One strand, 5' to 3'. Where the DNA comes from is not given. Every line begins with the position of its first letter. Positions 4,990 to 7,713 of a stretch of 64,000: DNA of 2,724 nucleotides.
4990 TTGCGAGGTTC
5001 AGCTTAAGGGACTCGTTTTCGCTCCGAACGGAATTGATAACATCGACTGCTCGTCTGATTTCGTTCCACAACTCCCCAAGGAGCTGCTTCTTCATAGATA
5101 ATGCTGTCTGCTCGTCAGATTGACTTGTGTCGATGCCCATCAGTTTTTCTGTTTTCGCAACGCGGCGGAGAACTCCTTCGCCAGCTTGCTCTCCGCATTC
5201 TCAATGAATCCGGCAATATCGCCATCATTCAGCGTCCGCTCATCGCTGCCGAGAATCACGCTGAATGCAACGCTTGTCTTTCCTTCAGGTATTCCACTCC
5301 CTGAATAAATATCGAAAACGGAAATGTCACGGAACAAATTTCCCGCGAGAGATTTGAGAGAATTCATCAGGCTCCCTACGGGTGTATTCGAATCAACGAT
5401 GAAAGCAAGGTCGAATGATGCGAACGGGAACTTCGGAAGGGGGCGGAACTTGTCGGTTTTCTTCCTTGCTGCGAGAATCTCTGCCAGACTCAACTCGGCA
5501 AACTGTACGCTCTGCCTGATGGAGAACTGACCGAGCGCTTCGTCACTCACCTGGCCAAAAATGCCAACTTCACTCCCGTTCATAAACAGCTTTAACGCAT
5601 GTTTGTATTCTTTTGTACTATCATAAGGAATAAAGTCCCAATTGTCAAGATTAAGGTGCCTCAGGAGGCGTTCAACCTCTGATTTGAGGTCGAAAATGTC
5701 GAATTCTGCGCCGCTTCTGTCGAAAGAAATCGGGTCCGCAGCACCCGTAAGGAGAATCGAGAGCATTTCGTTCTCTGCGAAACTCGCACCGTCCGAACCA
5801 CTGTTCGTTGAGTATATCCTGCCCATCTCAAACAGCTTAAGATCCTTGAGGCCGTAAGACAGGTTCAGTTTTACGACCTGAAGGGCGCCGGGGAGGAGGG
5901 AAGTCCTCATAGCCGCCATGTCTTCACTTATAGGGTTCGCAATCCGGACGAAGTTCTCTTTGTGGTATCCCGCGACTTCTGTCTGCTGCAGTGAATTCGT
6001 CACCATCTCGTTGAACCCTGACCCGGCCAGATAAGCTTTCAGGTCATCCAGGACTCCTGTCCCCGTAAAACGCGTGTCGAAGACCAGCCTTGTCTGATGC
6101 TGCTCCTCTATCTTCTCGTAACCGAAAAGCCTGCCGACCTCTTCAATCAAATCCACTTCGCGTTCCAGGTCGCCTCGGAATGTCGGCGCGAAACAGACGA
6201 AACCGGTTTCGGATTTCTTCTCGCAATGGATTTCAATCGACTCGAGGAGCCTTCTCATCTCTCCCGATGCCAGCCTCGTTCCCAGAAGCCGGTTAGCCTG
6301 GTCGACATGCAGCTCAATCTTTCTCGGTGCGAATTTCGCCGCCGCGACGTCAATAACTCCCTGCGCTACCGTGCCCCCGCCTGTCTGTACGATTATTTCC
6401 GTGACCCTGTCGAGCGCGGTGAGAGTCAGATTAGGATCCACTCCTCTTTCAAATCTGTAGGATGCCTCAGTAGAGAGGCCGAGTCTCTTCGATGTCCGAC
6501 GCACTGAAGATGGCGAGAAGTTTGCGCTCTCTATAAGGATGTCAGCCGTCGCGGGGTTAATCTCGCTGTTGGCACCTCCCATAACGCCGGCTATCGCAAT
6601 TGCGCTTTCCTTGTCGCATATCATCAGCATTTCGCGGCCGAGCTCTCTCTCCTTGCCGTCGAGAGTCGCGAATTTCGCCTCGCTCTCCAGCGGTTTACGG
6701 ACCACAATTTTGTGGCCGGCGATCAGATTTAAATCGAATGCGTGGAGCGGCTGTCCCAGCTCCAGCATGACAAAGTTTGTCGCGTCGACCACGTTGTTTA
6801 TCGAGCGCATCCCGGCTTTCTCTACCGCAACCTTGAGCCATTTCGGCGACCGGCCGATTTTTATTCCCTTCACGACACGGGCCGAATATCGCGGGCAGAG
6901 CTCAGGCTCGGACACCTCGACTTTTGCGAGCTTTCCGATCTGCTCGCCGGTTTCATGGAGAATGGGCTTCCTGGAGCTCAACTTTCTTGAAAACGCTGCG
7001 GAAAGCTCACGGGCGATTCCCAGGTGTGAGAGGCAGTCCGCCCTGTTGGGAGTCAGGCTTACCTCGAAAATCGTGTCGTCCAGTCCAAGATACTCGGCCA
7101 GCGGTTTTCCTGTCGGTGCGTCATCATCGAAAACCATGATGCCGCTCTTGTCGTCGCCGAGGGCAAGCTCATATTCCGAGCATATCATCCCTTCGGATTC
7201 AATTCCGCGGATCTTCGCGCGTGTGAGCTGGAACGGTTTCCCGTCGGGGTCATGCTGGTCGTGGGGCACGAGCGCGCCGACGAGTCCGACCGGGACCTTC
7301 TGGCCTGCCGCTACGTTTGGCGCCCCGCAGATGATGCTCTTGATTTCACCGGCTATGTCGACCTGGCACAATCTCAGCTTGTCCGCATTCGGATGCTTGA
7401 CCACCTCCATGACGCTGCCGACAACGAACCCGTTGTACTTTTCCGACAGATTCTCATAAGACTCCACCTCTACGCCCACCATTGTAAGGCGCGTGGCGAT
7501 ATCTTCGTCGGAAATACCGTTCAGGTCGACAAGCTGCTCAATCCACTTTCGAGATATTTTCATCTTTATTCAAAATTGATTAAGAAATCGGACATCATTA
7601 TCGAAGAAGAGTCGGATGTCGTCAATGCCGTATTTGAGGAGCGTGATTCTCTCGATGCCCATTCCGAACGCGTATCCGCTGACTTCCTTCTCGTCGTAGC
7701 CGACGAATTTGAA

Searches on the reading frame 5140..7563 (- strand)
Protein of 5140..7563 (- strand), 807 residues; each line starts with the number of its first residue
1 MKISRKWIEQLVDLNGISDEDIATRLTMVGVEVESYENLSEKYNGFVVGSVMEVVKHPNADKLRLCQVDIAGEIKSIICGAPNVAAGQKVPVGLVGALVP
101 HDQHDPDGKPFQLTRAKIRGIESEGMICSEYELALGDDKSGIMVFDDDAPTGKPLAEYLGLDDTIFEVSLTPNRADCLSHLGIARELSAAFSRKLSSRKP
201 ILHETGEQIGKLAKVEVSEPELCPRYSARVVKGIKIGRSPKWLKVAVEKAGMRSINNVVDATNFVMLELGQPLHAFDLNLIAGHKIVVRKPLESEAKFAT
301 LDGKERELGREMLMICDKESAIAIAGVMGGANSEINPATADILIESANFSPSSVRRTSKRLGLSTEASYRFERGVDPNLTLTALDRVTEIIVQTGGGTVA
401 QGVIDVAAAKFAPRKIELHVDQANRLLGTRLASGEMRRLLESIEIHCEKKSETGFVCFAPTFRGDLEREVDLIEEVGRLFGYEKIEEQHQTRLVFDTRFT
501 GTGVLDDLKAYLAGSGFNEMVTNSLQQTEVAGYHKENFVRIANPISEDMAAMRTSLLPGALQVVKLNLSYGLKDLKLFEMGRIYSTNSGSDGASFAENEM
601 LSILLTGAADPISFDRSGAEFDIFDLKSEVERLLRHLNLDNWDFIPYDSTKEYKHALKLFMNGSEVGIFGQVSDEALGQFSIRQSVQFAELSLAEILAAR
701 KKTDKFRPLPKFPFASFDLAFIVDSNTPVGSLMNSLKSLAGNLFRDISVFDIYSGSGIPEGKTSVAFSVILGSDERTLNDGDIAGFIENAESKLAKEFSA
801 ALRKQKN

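Call 55: search_protein_families(library=pfam, proteins=[window:5140-7563:-], max_evalue=0.00001)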
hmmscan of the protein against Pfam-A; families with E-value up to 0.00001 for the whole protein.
window:5140-7563:- (807 aa): 5 families
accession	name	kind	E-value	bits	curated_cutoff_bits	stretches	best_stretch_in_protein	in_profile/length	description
PF03483.22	B3_4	-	1.3e-66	223.9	29.3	1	223-395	2-173/174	B3/4 domain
PF17759.6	tRNA_synthFbeta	-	4.4e-41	141.1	22.4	1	506-693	23-214/214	Phenylalanyl tRNA synthetase beta chain CLM domain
PF03147.19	FDX-ACB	-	6e-23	81.5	31.1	1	710-803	1-94/94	Ferredoxin-fold anticodon binding domain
PF01588.26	tRNA_bind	-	4.3e-22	78.5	27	1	46-153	1-95/96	Putative tRNA binding domain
PF03484.21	B5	-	2.7e-19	69.6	28.6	1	416-482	1-67/67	tRNA synthetase B5 domain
